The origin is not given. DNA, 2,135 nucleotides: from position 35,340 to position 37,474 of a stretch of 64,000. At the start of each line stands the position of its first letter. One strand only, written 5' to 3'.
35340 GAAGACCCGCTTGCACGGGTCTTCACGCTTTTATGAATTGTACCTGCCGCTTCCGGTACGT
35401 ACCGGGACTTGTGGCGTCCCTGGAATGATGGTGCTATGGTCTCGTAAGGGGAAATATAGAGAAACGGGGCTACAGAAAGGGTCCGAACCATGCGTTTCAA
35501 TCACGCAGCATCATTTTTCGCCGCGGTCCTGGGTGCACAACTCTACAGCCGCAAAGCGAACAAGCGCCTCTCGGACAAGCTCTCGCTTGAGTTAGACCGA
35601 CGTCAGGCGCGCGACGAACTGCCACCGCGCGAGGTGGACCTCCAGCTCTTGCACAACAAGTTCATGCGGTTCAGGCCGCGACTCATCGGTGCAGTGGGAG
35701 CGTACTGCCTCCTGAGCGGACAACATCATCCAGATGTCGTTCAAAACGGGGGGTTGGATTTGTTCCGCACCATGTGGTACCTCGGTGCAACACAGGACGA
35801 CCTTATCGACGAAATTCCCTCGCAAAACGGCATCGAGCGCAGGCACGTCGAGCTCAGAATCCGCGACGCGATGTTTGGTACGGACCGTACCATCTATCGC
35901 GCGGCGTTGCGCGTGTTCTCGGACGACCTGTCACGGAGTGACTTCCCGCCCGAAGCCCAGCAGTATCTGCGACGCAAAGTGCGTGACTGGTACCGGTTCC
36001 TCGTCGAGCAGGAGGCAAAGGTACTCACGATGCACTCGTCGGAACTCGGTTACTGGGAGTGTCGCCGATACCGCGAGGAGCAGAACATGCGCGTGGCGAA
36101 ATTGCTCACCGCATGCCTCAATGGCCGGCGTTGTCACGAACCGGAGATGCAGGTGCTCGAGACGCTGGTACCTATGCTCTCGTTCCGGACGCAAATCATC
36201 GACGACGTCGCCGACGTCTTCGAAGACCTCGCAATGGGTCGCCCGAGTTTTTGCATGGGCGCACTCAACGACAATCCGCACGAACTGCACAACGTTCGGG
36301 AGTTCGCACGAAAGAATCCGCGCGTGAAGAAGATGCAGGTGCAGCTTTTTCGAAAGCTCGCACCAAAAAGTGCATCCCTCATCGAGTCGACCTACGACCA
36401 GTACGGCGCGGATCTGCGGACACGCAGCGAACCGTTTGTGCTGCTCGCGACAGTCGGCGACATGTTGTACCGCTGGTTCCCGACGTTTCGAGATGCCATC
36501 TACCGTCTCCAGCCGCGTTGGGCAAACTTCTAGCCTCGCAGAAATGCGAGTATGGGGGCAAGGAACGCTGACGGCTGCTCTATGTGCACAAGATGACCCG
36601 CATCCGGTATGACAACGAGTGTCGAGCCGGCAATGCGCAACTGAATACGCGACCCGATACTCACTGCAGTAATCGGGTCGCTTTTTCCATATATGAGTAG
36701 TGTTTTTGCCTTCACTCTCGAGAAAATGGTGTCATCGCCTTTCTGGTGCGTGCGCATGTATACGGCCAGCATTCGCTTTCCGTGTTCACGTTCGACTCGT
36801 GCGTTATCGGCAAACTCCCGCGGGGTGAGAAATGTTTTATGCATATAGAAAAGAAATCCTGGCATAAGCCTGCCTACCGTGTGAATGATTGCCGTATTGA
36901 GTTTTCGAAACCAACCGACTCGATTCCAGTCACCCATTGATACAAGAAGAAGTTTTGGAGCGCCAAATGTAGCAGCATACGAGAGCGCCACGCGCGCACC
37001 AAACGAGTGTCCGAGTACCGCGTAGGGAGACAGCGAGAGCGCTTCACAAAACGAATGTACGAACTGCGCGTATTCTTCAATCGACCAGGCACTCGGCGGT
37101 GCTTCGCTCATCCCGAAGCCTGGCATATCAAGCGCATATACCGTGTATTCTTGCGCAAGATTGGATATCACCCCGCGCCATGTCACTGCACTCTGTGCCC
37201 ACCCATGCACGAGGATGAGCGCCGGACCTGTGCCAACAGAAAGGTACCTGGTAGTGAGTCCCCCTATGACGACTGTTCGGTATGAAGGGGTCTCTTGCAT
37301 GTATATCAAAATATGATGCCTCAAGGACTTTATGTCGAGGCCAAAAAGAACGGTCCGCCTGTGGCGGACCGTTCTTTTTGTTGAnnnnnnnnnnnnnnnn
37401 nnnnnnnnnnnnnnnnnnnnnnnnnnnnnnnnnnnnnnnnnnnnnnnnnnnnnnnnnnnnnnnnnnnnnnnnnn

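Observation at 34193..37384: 3.2-kb GC-rich island inserted between rplB and rpsS, splitting the S10 operon, with its own terminator and divergent promoters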

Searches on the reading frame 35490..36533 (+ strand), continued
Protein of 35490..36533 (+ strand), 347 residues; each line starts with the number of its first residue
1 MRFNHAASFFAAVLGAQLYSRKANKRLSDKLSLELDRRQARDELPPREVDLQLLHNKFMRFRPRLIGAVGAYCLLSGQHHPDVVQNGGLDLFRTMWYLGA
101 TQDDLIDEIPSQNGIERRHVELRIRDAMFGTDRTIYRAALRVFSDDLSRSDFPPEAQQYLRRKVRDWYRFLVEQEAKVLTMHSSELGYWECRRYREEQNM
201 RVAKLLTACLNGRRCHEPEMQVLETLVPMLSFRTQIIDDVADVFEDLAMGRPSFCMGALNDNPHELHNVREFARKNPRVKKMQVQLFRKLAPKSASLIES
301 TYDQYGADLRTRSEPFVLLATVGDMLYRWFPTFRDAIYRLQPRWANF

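Call 68: search_protein_families(library=pfam, proteins=[L095:2-856:-, L095:2086-2691:-, L096:2-754:-, L096:2527-2907:+], max_evalue=0.01)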
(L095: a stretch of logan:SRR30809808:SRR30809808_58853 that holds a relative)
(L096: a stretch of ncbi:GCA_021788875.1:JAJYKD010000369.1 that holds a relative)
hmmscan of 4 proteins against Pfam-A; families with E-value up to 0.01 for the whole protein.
L095:2-856:- (285 aa): 1 family
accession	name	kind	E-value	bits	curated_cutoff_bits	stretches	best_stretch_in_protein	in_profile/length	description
PF01565.28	FAD_binding_4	-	2.4e-22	79.6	26.4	1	37-175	1-135/139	FAD binding domain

L095:2086-2691:- (201 aa): 5 families
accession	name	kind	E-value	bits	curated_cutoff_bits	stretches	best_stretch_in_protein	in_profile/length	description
PF00561.26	Abhydrolase_1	-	1.2e-23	84.5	25.8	2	1-86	30-117/245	alpha/beta hydrolase fold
PF12697.13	Abhydrolase_6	-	3.6e-20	74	26.3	1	1-194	28-216/217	Alpha/beta hydrolase family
PF12146.15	Hydrolase_4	-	1.3e-10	41.4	27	1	2-180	35-230/239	Serine aminopeptidase, S33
PF01738.24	DLH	-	0.0041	17.2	21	0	38-69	97-129/217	Dienelactone hydrolase family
PF07819.20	PGAP1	-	0.0091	16.2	24.3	0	24-55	68-108/233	PGAP1-like alpha/beta domain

L096:2-754:- (251 aa): 2 families
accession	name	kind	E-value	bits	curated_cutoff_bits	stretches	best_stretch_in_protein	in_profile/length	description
PF03567.20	Sulfotransfer_2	-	0.0047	17.5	22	1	4-136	10-100/252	Sulfotransferase family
PF13964.12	Kelch_6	-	0.0047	17.3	25.3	0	30-51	29-50/50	Kelch motif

L096:2527-2907:+ (127 aa): 1 family
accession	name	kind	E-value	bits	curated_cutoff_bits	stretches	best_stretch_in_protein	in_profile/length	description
PF00781.29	DAGK_cat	-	1.8e-08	34.5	23.6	1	6-95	2-102/125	Diacylglycerol kinase catalytic domain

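Call 75: fold_search(model_id=the predicted structure, library=viral)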
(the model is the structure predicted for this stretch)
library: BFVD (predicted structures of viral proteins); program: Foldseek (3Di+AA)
matches with E <= 10: 63; with E <= 0.001: 0
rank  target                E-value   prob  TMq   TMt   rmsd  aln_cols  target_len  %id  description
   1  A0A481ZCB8            1.3e-01  0.98  0.42  0.46  11.8       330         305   12  Uncharacterized protein [Pithovirus LCPAC403]
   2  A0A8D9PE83            2.3e-01  0.98  0.42  0.55   8.9       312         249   11  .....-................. [Bacteriophage sp.]
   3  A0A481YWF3            4.5e-01  0.80  0.39  0.42  10.3       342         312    9  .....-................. [Marseillevirus LCMAC201]
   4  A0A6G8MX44            4.9e-01  0.94  0.42  0.48   6.1       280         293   14  Uncharacterized protein [Cedratvirus kamchatka]
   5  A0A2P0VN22            1.3e+00  0.41  0.36  0.38  14.1       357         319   12  Uncharacterized protein [Tetraselmis virus 1]
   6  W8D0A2                1.8e+00  0.04  0.14  0.12  26.0       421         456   10  Uncharacterized protein [Erwinia phage PhiEaH1]
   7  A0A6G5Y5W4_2          1.9e+00  0.08  0.20  0.11  20.8       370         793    8  (no name in the UniProt tables at hand)
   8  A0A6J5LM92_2          2.0e+00  0.02  0.12  0.05  24.1       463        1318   14  Uncharacterized protein [uncultured Caudovirales phage]
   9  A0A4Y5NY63            2.8e+00  0.02  0.09  0.09  44.8       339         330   12  (no name in the UniProt tables at hand)
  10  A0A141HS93            3.0e+00  0.05  0.15  0.06  27.1       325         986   11  (no name in the UniProt tables at hand)
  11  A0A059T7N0            3.1e+00  0.06  0.16  0.07  27.3       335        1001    8  Tail tape measure protein [Listeria phage LP-114]
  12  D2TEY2                3.1e+00  0.01  0.09  0.04  34.5       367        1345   13  (no name in the UniProt tables at hand)
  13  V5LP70                3.2e+00  0.05  0.17  0.18  19.3       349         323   12  (no name in the UniProt tables at hand)
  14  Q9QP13                3.5e+00  0.04  0.14  0.13  19.1       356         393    9  Envelope glycoprotein M [Infectious laryngotracheitis virus]
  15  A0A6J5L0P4            3.8e+00  0.03  0.12  0.07  35.4       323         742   12  Bacteriophage lambda, GpH, tail tape measure, C-terminal [uncultured Caudovirales phage]
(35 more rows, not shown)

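Call 92: list_cluster_members(proteins=[P0001, P0003, P0005, P0087, P0085, P0086, P0084])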
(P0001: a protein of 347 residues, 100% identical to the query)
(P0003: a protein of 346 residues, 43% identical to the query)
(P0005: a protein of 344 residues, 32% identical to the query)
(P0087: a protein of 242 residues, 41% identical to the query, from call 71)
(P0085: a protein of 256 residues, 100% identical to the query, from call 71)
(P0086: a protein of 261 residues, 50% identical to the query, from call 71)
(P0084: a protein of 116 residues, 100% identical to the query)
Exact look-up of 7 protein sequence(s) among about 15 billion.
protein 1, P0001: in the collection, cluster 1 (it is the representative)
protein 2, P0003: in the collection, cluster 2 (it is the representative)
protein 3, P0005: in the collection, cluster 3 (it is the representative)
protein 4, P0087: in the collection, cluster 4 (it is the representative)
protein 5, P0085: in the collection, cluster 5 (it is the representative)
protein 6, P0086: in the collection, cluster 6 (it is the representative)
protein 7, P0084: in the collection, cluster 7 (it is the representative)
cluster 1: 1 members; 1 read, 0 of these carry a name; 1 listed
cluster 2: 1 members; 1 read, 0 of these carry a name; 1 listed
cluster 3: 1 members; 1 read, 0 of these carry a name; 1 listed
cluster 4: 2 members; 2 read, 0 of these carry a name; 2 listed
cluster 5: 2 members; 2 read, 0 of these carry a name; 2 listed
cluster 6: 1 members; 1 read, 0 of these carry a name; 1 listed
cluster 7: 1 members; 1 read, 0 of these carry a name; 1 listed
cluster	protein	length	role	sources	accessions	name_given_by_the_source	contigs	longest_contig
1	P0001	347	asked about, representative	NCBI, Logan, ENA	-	-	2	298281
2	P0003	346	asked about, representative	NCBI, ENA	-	-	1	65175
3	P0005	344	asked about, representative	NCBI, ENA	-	-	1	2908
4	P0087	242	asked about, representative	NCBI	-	-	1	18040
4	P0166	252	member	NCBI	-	-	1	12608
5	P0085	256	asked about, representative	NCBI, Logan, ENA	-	-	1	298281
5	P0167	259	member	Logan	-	-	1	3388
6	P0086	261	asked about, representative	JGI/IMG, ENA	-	-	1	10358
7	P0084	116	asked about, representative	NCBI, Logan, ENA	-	-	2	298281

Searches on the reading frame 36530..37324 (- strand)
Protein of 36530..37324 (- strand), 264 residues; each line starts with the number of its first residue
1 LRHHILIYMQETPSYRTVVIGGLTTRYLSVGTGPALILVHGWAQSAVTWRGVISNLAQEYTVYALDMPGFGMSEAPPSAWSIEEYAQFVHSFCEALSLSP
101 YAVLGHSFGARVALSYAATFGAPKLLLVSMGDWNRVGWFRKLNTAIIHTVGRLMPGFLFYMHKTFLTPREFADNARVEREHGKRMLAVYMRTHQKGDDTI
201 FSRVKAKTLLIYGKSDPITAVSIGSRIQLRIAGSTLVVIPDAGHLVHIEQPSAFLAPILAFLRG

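Call 4: search_protein_families(library=pfam, proteins=[window:36530-37324:-], max_evalue=1)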
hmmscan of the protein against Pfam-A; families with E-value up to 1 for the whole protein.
window:36530-37324:- (264 aa): 7 families
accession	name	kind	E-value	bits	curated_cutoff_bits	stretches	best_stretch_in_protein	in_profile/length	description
PF00561.26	Abhydrolase_1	-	5.3e-29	102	25.8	1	34-251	1-245/245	alpha/beta hydrolase fold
PF12697.13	Abhydrolase_6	-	3.7e-23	83.8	26.3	1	36-255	1-214/217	Alpha/beta hydrolase family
PF12146.15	Hydrolase_4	-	1e-13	51.6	27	1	35-250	6-238/239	Serine aminopeptidase, S33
PF03096.20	Ndr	-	2.1e-06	27.1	23.3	1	53-264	49-278/283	Ndr family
PF00975.26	Thioesterase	-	0.00022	21.9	26.4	1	37-118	4-85/226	Thioesterase domain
PF08386.16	Abhydrolase_4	-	0.00047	20.7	21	1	204-263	33-92/103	TAP-like protein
PF03403.19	PAF-AH_p_II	-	0.21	10.5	20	1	90-226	212-342/372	Platelet-activating factor acetylhydrolase, isoform II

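Call 46: search_protein_families(library=ncbifam, proteins=[window:36530-37300:-], max_evalue=0.01)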
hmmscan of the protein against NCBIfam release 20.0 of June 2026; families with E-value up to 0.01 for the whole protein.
window:36530-37300:- (256 aa): 29 families (the best 25 are shown)
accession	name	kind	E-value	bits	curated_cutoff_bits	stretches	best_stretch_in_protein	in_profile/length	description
NF011457.0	PRK14875.1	equivalog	2.3e-27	96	307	2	3-111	108-218/372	acetoin dehydrogenase dihydrolipoyllysine-residue acetyltransferase subunit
TIGR03056.1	bchO_mg_che_rel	equivalog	4.5e-26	91.5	172.55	2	8-122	9-126/278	alpha/beta fold hydrolase BchO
NF050089.1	i_nPHAscl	equivalog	2.9e-23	82.3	300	1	24-112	16-105/288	intracellular short-chain-length polyhydroxyalkanoate depolymerase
NF051488.1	bifunc_PcaDC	exception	3.3e-22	79.1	390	2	25-111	12-98/375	bifunctional 3-oxoadipate enol-lactonase/4-carboxymuconolactone decarboxylase PcaDC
TIGR03695.1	menH_SHCHC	equivalog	3.6e-22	79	208.55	2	25-112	2-92/252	2-succinyl-6-hydroxy-2,4-cyclohexadiene-1-carboxylate synthase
NF058580.1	lipase_V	equivalog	2e-19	70.2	300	1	26-237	26-221/230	EstV family lipase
TIGR02427.1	protocat_pcaD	equivalog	4.2e-19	68.9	255.85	2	26-111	14-99/251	3-oxoadipate enol-lactonase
TIGR01738.1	bioH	equivalog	1.2e-16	61.1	206.95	1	24-114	2-88/245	pimeloyl-ACP methyl ester esterase BioH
NF002938.0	PRK03592.1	equivalog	1.4e-16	60.7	241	1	6-110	11-115/298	haloalkane dehalogenase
NF051487.1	bifunc_PcaCD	exception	2.6e-16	59.7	430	2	193-255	350-412/413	bifunctional 4-carboxymuconolactone decarboxylase/3-oxoadipate enol-lactonase PcaCD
NF002873.0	PRK03204.1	equivalog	2.9e-15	56.3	466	1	18-111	27-121/286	haloalkane dehalogenase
NF008340.0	PRK11126.1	equivalog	1.1e-14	54.3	261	1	24-115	13-102/255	2-succinyl-6-hydroxy-2,4-cyclohexadiene-1-carboxylate synthase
NF045632.1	hydroxlase_HsaD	equivalog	3.4e-13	49.2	400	1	14-122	21-135/290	4,5:9,10-diseco-3-hydroxy-5,9,17-trioxoandrosta-1(10),2-diene-4-oate hydrolase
TIGR01250.1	pro_imino_pep_2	subfamily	7.9e-13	48.6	167.65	2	23-113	23-118/288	proline iminopeptidase-family hydrolase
TIGR03611.1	RutD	equivalog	8.3e-12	45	238.5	1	25-128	13-117/258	pyrimidine utilization protein D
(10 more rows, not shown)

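Call 71: find_homologous_proteins(query=window:36533-37300:-, max_evalue=1e-20)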
Query window:36533-37300:- (256 aa): 81 proteins with E <= 1e-20 among 1139 candidates.
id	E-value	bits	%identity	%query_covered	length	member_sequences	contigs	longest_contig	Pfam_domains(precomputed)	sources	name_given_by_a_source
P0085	2.9e-168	575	100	100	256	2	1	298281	PF12697.14,PF03096.21,PF00561.27,PF12146.16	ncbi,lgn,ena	-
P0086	1.7e-70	255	50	96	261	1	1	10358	PF12697.14,PF00561.27,PF12146.16,PF08386.17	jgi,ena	-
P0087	1.2e-53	200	41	94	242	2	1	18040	PF12697.14,PF00561.27,PF00975.27,PF12146.16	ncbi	-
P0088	3.3e-31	126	33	96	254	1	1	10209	PF12697.14,PF00561.27,PF12146.16,PF08386.17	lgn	-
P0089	1.7e-30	124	31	96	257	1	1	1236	PF12697.14,PF00561.27,PF12146.16,PF08386.17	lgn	-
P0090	6.6e-30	122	29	95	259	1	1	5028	PF12697.14,PF06342.19,PF00561.27,PF12146.16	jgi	-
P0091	2.7e-29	120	31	96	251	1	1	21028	PF12697.14,PF00561.27,PF12146.16,PF08386.17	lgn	-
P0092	4.4e-29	119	33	91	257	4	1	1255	PF12697.14,PF00561.27,PF12146.16,PF08386.17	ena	-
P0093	1.6e-28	118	30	97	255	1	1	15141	PF12697.14,PF00561.27,PF12146.16,PF08386.17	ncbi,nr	ncbi:MAG: alpha/beta hydrolase [Muribaculaceae bacterium]|nr:alpha/beta hydrolase [Muribaculaceae ba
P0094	2.6e-28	117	28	96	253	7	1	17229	PF12697.14,PF06342.19,PF00561.27,PF12146.16,PF08386.17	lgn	-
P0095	3.4e-28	117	29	96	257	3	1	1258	PF12697.14,PF00561.27,PF12146.16,PF08386.17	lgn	-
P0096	5.7e-28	116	31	96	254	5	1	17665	PF12697.14,PF00561.27,PF12146.16,PF08386.17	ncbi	-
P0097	1.0e-27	115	30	93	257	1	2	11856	PF12697.14,PF00561.27,PF12146.16,PF08386.17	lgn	-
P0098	2.8e-27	114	28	97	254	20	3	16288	PF12697.14,PF00561.27,PF12146.16,PF08386.17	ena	-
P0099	1.6e-26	111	30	96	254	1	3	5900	PF12697.14,PF00561.27,PF12146.16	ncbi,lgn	-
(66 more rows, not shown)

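Call 72: find_encoding_contigs(protein=P0086, flank=6000, max_places=3)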
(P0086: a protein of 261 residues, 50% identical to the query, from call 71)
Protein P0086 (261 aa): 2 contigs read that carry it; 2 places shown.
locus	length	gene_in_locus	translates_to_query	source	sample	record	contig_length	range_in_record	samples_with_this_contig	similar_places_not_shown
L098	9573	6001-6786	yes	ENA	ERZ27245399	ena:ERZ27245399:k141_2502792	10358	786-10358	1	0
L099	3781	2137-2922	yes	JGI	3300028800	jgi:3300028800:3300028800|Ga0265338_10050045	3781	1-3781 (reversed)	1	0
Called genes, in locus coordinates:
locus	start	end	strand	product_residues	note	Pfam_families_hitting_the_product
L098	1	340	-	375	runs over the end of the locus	?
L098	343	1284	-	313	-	PF00579:tRNA-synt_1b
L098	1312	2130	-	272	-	PF02518:HATPase_c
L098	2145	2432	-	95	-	-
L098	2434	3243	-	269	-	-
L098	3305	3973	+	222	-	PF27704:GuanidinoAc_N-MeTrfase, PF05175:MTS (weak)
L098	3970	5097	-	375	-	PF00278:Orn_DAP_Arg_deC, PF02784:Orn_Arg_deC_N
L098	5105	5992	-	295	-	PF00892:EamA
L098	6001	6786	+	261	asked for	PF12146:Hydrolase_4, PF00561:Abhydrolase_1, PF12697:Abhydrolase_6, PF08386:Abhydrolase_4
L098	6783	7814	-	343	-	-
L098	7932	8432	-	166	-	-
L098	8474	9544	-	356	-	PF00226:DnaJ, PF01556:DnaJ_C, PF00684:DnaJ_CXXCXGXG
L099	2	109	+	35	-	?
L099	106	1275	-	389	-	PF00278:Orn_DAP_Arg_deC, PF02784:Orn_Arg_deC_N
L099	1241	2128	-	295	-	PF00892:EamA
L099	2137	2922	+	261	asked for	PF12146:Hydrolase_4, PF00561:Abhydrolase_1, PF12697:Abhydrolase_6, PF08386:Abhydrolase_4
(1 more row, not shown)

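Call 73: find_encoding_contigs(protein=P0087, flank=6000, max_places=3)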
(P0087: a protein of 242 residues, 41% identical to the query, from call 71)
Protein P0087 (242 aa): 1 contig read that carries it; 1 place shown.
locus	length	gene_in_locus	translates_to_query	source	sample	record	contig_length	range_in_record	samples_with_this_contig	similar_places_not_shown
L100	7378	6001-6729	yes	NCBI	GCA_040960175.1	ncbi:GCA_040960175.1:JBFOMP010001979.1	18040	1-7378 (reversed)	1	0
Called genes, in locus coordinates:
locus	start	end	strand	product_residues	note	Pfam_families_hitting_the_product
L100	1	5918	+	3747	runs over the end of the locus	PF13672:PP2C_2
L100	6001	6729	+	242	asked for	PF00561:Abhydrolase_1, PF00975:Thioesterase, PF12146:Hydrolase_4, PF12697:Abhydrolase_6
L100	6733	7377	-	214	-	?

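Call 94: search_solved_structures(query=window:36533-37300:-, max_evalue=1e-8)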
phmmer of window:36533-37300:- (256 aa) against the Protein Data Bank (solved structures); distinct sequences matched with E-value up to 1e-8: 142 (the best 60 are shown).
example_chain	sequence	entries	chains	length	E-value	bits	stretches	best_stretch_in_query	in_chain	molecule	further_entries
1j1i_A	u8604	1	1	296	5.7e-20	74.8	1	8-254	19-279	meta cleavage compound hydrolase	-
8ynv_A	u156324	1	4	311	7.2e-18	67.9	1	13-121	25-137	poly(3-hydroxybutyrate) depolymerase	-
8ynw_A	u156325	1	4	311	1.9e-17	66.5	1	13-121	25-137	Poly(3-hydroxybutyrate) depolymerase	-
21dl_A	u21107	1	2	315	1.5e-16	63.5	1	10-110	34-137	RPA1511_5221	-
7ac0_AAA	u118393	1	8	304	1.6e-15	60.2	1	7-109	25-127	Soluble epoxide hydrolase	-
27ct_A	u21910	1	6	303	1.7e-15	60.2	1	12-118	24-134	RPA1511_2297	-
4uhh_A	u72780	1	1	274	2.8e-15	59.4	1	10-255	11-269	ESTERASE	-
4uhc_A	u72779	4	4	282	3.2e-15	59.2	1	10-255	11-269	ESTERASE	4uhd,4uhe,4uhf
2d0d_A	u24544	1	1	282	1.2e-14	57.4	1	8-253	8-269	2-hydroxy-6-oxo-7-methylocta-2,4-dienoate hydrolase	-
6i8w_A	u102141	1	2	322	1.2e-14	57.4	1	9-115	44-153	Alpha/beta fold hydrolase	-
4opm_A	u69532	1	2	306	1.4e-14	57.1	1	9-253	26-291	Lipase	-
1iun_A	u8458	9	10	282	3e-14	56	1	8-253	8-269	meta-Cleavage product hydrolase | 2-hydroxy-6-oxo-7-methylocta-2,4-dienoate hydrolase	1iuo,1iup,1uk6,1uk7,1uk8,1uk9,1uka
4dln_A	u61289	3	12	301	5.6e-14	55.1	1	12-102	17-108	Putative hydrolase | CFTR inhibitory factor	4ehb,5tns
5h3h_A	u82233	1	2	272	6.4e-14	54.9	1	19-255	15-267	Abhydrolase domain-containing protein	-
3v48_A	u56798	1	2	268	9.4e-14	54.4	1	25-251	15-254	Putative aminoacrylate hydrolase RutD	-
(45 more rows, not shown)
